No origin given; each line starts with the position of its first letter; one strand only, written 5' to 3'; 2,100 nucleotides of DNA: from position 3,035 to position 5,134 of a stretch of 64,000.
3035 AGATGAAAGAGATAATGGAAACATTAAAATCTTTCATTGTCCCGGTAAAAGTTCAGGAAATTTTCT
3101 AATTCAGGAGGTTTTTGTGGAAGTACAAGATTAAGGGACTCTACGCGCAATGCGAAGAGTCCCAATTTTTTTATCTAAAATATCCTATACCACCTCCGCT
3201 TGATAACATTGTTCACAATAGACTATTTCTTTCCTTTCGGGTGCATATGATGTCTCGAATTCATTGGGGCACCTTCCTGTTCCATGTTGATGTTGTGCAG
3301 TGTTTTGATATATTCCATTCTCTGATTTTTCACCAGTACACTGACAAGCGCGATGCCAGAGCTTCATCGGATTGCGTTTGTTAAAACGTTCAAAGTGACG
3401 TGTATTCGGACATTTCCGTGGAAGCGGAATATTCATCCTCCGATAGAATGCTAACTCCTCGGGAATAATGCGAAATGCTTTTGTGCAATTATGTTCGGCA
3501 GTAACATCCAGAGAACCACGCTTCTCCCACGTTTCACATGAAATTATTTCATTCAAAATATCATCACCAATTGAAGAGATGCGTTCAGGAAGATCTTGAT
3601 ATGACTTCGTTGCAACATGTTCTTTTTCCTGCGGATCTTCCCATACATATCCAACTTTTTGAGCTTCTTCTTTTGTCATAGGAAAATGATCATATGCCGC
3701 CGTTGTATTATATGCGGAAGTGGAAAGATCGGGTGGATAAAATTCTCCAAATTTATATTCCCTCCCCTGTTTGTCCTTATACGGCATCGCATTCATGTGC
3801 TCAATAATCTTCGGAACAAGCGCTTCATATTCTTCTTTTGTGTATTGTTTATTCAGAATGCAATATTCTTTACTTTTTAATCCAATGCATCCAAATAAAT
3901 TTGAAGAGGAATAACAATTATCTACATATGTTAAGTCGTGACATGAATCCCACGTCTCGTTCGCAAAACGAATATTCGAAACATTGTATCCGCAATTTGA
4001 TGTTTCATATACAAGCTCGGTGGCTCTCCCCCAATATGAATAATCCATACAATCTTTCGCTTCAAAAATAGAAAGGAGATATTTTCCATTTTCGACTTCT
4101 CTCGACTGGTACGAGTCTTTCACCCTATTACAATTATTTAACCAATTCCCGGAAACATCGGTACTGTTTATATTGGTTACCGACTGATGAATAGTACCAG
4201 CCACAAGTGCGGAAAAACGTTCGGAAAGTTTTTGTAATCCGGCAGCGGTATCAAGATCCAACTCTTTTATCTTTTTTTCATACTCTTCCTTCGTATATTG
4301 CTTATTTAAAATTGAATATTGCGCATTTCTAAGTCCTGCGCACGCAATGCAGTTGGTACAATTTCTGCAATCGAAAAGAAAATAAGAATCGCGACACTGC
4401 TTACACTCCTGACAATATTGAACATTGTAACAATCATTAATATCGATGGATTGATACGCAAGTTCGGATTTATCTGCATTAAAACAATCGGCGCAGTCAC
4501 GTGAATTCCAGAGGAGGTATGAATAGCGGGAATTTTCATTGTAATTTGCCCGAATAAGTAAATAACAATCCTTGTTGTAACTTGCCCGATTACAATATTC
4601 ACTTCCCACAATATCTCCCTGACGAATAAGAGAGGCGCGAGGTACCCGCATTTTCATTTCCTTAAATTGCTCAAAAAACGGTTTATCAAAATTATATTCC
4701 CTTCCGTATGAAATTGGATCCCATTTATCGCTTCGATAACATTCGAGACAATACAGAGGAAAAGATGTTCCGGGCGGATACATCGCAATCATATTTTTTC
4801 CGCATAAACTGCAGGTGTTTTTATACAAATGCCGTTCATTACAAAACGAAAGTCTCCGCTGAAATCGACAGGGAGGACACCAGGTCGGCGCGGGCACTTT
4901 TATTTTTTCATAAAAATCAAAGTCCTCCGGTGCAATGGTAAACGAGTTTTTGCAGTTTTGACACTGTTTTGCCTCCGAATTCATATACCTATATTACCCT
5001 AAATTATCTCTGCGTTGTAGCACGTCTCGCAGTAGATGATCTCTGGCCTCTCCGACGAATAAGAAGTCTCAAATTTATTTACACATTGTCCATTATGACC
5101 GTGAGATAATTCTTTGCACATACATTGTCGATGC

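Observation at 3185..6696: Tandem pair of very Cys-rich 565-599 aa proteins from a five-member paralogous family I cannot place in any named family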

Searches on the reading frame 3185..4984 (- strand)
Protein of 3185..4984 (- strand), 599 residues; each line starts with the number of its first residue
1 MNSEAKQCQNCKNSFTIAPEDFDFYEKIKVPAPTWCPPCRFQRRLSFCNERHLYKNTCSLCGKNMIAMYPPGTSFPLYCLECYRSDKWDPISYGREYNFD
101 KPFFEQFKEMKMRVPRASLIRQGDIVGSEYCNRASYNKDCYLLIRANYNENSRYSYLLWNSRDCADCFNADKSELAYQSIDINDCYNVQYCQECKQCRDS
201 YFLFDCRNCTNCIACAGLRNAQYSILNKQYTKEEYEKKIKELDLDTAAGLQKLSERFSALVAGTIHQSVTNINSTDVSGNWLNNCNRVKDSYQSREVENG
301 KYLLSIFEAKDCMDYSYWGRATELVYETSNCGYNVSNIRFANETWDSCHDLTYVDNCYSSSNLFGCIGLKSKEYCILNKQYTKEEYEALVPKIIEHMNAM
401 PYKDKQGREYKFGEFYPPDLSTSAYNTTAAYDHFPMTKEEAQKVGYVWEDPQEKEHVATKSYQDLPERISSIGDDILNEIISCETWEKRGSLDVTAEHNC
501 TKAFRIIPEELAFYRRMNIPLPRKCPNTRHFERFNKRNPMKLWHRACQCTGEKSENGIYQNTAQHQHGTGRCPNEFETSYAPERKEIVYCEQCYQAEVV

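Call 7: search_protein_families(library=pfam, proteins=[window:3185-4984:-], max_evalue=1)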
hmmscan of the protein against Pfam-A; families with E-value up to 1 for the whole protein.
window:3185-4984:- (599 aa): 2 families
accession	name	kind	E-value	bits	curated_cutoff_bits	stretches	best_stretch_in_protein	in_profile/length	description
PF23477.1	zf_Tbcl_2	-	0.00061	19.9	27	2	51-86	1-36/37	Probable treble clef zinc finger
PF09606.15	Med15_N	-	0.62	10.3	24.1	1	375-406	39-70/72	ARC105/Med15 mediator subunit N-terminal KIX domain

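Call 8: search_protein_families(library=ncbifam, proteins=[window:3185-4984:-], max_evalue=1)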
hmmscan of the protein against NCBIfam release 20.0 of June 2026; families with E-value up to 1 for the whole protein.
window:3185-4984:- (599 aa): 2 families
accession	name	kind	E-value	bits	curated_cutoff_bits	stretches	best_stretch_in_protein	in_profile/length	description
TIGR04272.1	cxxc_cxxc_Mbark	domain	0.0011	18.6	36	2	51-86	1-36/37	CxxC-x17-CxxC domain-containing protein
TIGR01639.1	P_fal_TIGR01639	paralog_domain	0.022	14.8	25.75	0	223-244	3-24/61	Plasmodium falciparum uncharacterized domain TIGR01639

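Call 10: find_homologous_proteins(query=window:3185-4984:-, max_evalue=0.001)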
Query window:3185-4984:- (599 aa): 7953 proteins with E <= 0.001 among 8000 candidates; the best 120 are listed.
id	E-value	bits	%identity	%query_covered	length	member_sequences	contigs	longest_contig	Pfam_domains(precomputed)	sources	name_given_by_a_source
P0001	0.0e+0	1432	100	100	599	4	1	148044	-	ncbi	ncbi:MAG: hypothetical protein AB1333_01475 [Patescibacteria group bacterium]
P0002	0.0e+0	1011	69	100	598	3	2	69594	-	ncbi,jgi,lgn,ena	ncbi:MAG: hypothetical protein ABSF47_02520 [Minisyncoccia bacterium]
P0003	1.4e-288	977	68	95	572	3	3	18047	-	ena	-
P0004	4.5e-288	975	69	100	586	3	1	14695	-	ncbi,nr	ncbi:hypothetical protein D4R51_02495 [bacterium]|nr:MAG: hypothetical protein D4R51_02495 [bacteriu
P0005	1.1e-283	961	65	100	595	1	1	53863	-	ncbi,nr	ncbi:MAG: hypothetical protein NUV53_01455 [Patescibacteria group bacterium]|nr:hypothetical protein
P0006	1.3e-283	960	65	100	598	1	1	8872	-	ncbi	-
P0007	7.1e-283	958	66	100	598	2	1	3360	-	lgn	-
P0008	8.2e-281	951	75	93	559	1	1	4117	-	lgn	-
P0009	1.1e-279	947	65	100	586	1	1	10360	-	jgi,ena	-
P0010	1.7e-275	934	65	100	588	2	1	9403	-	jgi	jgi:hypothetical protein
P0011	1.1e-270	918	64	100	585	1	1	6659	-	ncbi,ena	-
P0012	1.4e-270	917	63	100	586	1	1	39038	-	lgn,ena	-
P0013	2.2e-270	917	69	89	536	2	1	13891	-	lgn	-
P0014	1.4e-269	914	63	100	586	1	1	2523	-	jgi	-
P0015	8.7e-268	908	62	100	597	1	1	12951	-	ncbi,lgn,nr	ncbi:MAG: hypothetical protein NTY04_01135 [Candidatus Staskawiczbacteria bacterium]|nr:hypothetical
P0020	3.2e-256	870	62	100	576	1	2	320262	-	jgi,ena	-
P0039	4.5e-205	701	50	100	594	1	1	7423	-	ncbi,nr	ncbi:MAG: hypothetical protein Q8P56_06200 [Candidatus Uhrbacteria bacterium]|nr:hypothetical protei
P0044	4.6e-202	691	50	100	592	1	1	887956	-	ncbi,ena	-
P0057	4.0e-194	665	49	100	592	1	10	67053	-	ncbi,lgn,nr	ncbi:MAG: hypothetical protein HYY10_04230 [Candidatus Liptonbacteria bacterium]|nr:hypothetical pro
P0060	2.2e-193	662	51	99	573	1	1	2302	PF13451.13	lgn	-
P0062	5.3e-193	661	49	100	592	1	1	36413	-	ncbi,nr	ncbi:hypothetical protein HY967_04555 [Candidatus Jorgensenbacteria bacterium]|nr:hypothetical prote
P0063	8.1e-193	660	49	99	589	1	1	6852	PF13451.13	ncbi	-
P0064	4.2e-192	658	48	99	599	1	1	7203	-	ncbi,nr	ncbi:MAG: hypothetical protein HY001_03245 [Candidatus Portnoybacteria bacterium]|nr:hypothetical pr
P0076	3.0e-188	645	51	99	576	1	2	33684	-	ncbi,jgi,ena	ncbi:MAG: hypothetical protein WDK96_03765 [Candidatus Paceibacterota bacterium]|jgi:hypothetical pr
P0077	1.1e-187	644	50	99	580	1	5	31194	-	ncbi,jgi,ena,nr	ncbi:MAG: putative phage protein [Parcubacteria group bacterium GW2011_GWB1_36_5]|nr:MAG: putative p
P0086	3.5e-186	639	50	100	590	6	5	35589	-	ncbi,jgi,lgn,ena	jgi:hypothetical protein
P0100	8.7e-184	631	48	99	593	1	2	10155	PF13451.13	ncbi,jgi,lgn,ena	-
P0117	5.2e-182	625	49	100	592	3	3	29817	-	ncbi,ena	-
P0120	9.8e-182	624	48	99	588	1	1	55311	-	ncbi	-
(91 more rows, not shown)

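Call 20: search_solved_structures(query=A2, max_evalue=10, show_alignments=2)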
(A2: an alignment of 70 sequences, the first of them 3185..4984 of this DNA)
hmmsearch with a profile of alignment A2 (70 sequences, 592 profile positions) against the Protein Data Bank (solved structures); distinct sequences matched with E-value up to 10: 0.

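Call 23: find_related_loci(query=A2, collection=genome_contigs, flank=6000)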
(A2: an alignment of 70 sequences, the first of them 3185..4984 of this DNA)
Query A2 (599 aa) in genome_contigs; peptide patterns used: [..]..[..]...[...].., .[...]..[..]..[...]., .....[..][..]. (x = any residue, [..] = any of these).
599 stretches matched a pattern (row limit reached: there are more); 556 encode a relative of the query (tblastn E <= 1e-3); the best 80 are kept; 80 distinct loci.
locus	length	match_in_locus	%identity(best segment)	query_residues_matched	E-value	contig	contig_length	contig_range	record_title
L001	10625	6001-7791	62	1-599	0e+0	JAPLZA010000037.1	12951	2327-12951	MAG: Candidatus Staskawiczbacteria bacterium isolate LacPavin_0419_WC70L_MAG_36_7 LacPavin_0419_WC70L_scaffold_758698, w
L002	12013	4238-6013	51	1-599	0e+0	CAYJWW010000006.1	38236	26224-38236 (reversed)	MAG TPA_asm: uncultured Candidatus Saccharibacteria bacterium isolate ERP125453_co1_514 genome assembly, contig: NODE_83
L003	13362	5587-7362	50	1-599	0e+0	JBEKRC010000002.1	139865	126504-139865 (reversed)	MAG: Minisyncoccia bacterium isolate SPRUCE 501 SPRUCE_501_2, whole genome shotgun sequence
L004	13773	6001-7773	48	1-599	0e+0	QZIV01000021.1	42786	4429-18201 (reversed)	MAG: Candidatus Parcubacteria bacterium isolate SURF_56 Ga0104751_1001272, whole genome shotgun sequence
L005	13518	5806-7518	49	1-598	0e+0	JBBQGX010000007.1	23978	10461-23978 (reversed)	MAG: Candidatus Paceibacteria bacterium isolate Co_metawrap_936 Cmw_936_k141_10295599_length_23978_cov_16.0000, whole ge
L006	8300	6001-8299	49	1-598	0e+0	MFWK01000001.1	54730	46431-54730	MAG: Candidatus Nomurabacteria bacterium RIFOXYD2_FULL_35_12 rifoxyd2_full_scaffold_101, whole genome shotgun sequence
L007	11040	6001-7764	50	1-599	0e+0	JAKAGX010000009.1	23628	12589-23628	MAG: bacterium isolate WY2.bin70 NODE_2841_length_23628_cov_1.877452, whole genome shotgun sequence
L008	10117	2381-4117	49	1-598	0e+0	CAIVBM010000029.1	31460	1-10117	uncultured bacterium isolate AM-lipid-01-D10_bin-0933 genome assembly, contig: bin-0933:29/54, whole genome shotgun sequ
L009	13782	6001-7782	49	1-599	0e+0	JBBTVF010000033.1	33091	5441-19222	MAG: Patescibacteria group bacterium isolate H52-bin056 H52_bin056_000000000033, whole genome shotgun sequence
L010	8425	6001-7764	50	1-599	0e+0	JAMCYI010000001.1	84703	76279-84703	MAG: Patescibacteria group bacterium isolate FK_Sedi_B_Bin.358 NODE_527_length_84703_cov_22.84, whole genome shotgun seq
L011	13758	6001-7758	48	6-599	0e+0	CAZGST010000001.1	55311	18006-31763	MAG TPA_asm: uncultured Candidatus Saccharibacteria bacterium isolate SRP124282_co6_148 genome assembly, contig: NODE_26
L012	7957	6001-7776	47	3-599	0e+0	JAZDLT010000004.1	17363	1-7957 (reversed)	MAG: Candidatus Liptonbacteria bacterium isolate MEGAHIT-group-0.617 k141_6450117, whole genome shotgun sequence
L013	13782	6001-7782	47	1-599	0e+0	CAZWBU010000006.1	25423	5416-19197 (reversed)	MAG TPA_asm: uncultured Candidatus Saccharibacteria bacterium isolate SRP119689_co1_331 genome assembly, contig: NODE_24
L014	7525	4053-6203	47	1-599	3e-180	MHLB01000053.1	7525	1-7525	MAG: Candidatus Liptonbacteria bacterium RIFCSPLOWO2_01_FULL_53_13 rifcsplowo2_01_scaffold_61927, whole genome shotgun s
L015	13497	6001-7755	46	1-599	2e-177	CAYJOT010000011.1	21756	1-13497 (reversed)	MAG TPA_asm: uncultured Candidatus Saccharibacteria bacterium isolate ERP125453_co1_108 genome assembly, contig: NODE_22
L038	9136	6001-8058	45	1-599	2e-164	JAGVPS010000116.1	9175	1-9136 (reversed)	MAG: Candidatus Paceibacterota bacterium isolate DeMMO3_58 c_000000024622, whole genome shotgun sequence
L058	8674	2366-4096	43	1-598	2e-158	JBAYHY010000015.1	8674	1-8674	MAG: Candidatus Paceibacterota bacterium isolate SO_2016_GW1_160 scaffold15173_OW334_2016, whole genome shotgun sequence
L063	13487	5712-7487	44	1-599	6e-157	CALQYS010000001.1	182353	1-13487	MAG: Candidatus Nomurabacteria bacterium isolate Ike-100m-2 genome assembly, contig: Ike-100-c23, whole genome shotgun s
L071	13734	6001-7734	44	1-598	9e-156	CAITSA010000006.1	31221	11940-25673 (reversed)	uncultured bacterium isolate AlinenLipids_bin-4835 genome assembly, contig: bin-4835:06/31, whole genome shotgun sequenc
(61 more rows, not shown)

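Call 24: predict_structure(alignment_id=A2)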
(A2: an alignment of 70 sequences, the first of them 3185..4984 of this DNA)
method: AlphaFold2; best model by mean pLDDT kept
length: 599 residues; sequences in the alignment: 70
mean_pLDDT: 86.5   pTM: 0.86
mean pLDDT of the five models: 86.5, 84.8, 83.7, 83.4, 79.1
residues with pLDDT >= 90: 327; 70-90: 181; 50-70: 90; < 50: 1
segments of 3 or more residues with pLDDT < 50: none
pLDDT, mean of each block of 10 residues (from residue 1): 87 90 85 88 88 93 95 91 88 93 93 90 86 91 91 93 95 96 95 95 95 95 97 96 94 94 85 66 68 69 68 65 67 67 66 67 65 85 92 95 93 87 90 88 90 80 95 96 89 72 92 95 93 79 89 92 92 89 85 86
secondary structure, 60 per line:
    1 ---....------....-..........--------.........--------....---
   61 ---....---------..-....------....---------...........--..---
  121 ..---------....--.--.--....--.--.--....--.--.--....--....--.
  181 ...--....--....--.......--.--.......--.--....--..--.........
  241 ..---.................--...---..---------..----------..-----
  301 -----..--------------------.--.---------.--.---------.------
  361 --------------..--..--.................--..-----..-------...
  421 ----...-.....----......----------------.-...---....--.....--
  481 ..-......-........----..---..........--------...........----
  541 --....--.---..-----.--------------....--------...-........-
elements in order: E4-7 E14-17 H19-28 H37-45 E54-57 E64-67 H80-83 H90-93 H103-113 E132-135 E144-147 E156-159 E168-171 E174-177 E180-183 E186-189 E192-195 E198-204 E210-216 E222-225 H232-242 H247-262 E265-267 H383-399 H429-433 H438-443 H474-478 H484-489 H491-498 H508-517 H526-536 E543-546 E575-578 E587-589 H591-598

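Call 36: fold_search(model_id=the predicted structure, library=pdb)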
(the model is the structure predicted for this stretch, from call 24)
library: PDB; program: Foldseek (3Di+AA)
matches with E <= 10: 236; with E <= 0.001: 0
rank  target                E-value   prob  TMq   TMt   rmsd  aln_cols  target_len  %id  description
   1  4e75_A                5.7e-03  0.14  0.07  0.11  18.8       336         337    9  Structure of LpxD from Acinetobacter baumannii at 2.85A resolution (P21 form) (released 2013-01-16)
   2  7kr9                  6.3e-03  0.20  0.08  0.10  19.9       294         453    8  Bifunctional enzyme GlmU bound to Zn(II) (released 2021-12-01)
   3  9dqf                  6.3e-03  0.14  0.07  0.09  16.5       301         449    8  Crystal structure of bifunctional GlmU from Staphylococcus aureus NCTC 8325 complexed with acetyl CoA and citrate (released 2025-05-14)
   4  3d8v                  7.3e-03  0.12  0.06  0.07  16.7       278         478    6  Crystal structure of GlmU from Mycobacterium tuberculosis in complex with uridine-diphosphate-N-acetylglucosamine (released 2009-03-10)
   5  9dr4                  8.4e-03  0.14  0.07  0.09  18.1       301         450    9  Crystal structure of bifunctional GlmU from Staphylococcus aureus NCTC 8325 complexed with UTP, CoA and Glc 1-P (released 2025-05-14)
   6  4k6r                  8.8e-03  0.16  0.08  0.10  18.7       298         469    7  Crystal structure of GlmU in complex with ATP (released 2014-04-16)
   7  4e79_A                9.7e-03  0.15  0.08  0.12  18.3       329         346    9  Structure of LpxD from Acinetobacter baumannii at 2.66A resolution (P4322 form) (released 2013-01-16)
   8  4ac3                  1.1e-02  0.11  0.07  0.08  19.3       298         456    9  S.pneumoniae GlmU in complex with an antibacterial inhibitor (released 2012-02-15)
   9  4aaw                  1.2e-02  0.20  0.08  0.10  19.8       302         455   10  S.pneumoniae GlmU in complex with an antibacterial inhibitor (released 2012-02-15)
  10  5vmk_C                1.5e-02  0.08  0.07  0.08  20.9       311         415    6  Crystal structure of a bifunctional GlmU UDP-N-acetylglucosamine diphosphorylase/glucosamine-1- phosphate N-acetyltran (released 2017-05-24)
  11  2v0j                  1.6e-02  0.15  0.08  0.10  19.0       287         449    7  Characterization of Substrate Binding and Catalysis of the Potential Antibacterial Target N-acetylglucosamine-1-phosphat (released 2008-01-15)
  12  4e79_C                1.7e-02  0.13  0.08  0.11  17.1       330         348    9  Structure of LpxD from Acinetobacter baumannii at 2.66A resolution (P4322 form) (released 2013-01-16)
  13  3spt                  1.7e-02  0.11  0.07  0.08  17.4       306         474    8  Crystal structure of GlmU from Mycobacterium tuberculosis in complex with ACETYL COENZYME A and URIDINE-DIPHOSPHATE-N-AC (released 2012-08-08)
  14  4aa7_A                1.8e-02  0.20  0.10  0.19  19.8       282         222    7  E.coli GlmU in complex with an antibacterial inhibitor (released 2012-08-15)
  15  4ihf_D                1.9e-02  0.11  0.08  0.10  17.4       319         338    8  Chasing Acyl Carrier Protein Through a Catalytic Cycle of Lipid A Production (released 2013-11-13)
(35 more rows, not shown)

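Call 38: search_protein_families(library=phrogs, proteins=[window:3185-4984:-], max_evalue=0.1)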
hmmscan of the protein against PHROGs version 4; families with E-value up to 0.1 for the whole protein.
window:3185-4984:- (599 aa): 2 families
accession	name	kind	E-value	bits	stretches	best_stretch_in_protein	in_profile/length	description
phrog_15341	-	unknown function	0.0053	17.2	1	155-217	30-86/276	-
phrog_19159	-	unknown function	0.064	14.5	0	216-240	18-43/88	-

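Call 39: search_protein_families(library=padloc, proteins=[window:3185-4984:-], max_evalue=0.1)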
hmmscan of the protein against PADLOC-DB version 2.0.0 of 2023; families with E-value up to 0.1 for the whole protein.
window:3185-4984:- (599 aa): 0 families

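Call 43: search_protein_families(library=pfam, proteins=[L058:154-1662:+, L038:846-2159:+, L063:3338-4366:+, L008:7562-9664:+], max_evalue=0.001)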
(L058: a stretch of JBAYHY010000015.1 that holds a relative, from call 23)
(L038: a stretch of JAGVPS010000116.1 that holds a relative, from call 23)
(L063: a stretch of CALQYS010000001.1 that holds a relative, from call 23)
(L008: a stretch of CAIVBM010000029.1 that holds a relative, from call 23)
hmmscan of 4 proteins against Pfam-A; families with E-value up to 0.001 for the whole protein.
L058:154-1662:+ (502 aa): 5 families
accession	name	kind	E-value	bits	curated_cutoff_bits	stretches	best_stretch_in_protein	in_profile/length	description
PF10412.15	TrwB_AAD_bind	-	4e-07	29.7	20.5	1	57-366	15-310/387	Type IV secretion-system coupling protein DNA-binding domain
PF12696.13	TraG-D_C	-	4.1e-07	30.4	22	1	308-368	3-68/126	TraM recognition site of TraD and TraG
PF01935.23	DUF87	-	5.3e-06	27.1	23.2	1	57-270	23-203/220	Helicase HerA, central domain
PF02534.20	T4SS-DNA_transf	-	9.6e-06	25.1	20.1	1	58-358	45-360/468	Type IV secretory system Conjugative DNA transfer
PF13401.12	AAA_22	-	0.0002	22.1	27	0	56-81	4-29/130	AAA domain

L038:846-2159:+ (437 aa): 0 families

L063:3338-4366:+ (342 aa): 2 families
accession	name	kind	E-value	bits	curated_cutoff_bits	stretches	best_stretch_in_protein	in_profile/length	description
PF04545.22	Sigma70_r4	-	7.9e-13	48.1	24.1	1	16-68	2-49/50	Sigma-70, region 4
PF05066.19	HARE-HTH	-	2.5e-07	31.4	25.9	1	220-280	3-71/71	HB1, ASXL, restriction endonuclease HTH domain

L008:7562-9664:+ (700 aa): 5 families
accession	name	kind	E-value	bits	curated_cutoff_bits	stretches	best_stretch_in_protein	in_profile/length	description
PF23477.1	zf_Tbcl_2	-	8.5e-11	41.8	27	1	451-483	3-35/37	Probable treble clef zinc finger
PF10412.15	TrwB_AAD_bind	-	1.2e-10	41.2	20.5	1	32-350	12-312/387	Type IV secretion-system coupling protein DNA-binding domain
PF01935.23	DUF87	-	5.1e-09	37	23.2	1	35-248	23-203/220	Helicase HerA, central domain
PF02534.20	T4SS-DNA_transf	-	2.7e-06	27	20.1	1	21-114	38-120/468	Type IV secretory system Conjugative DNA transfer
PF12696.13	TraG-D_C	-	3.4e-05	24.2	22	1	286-353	3-69/126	TraM recognition site of TraD and TraG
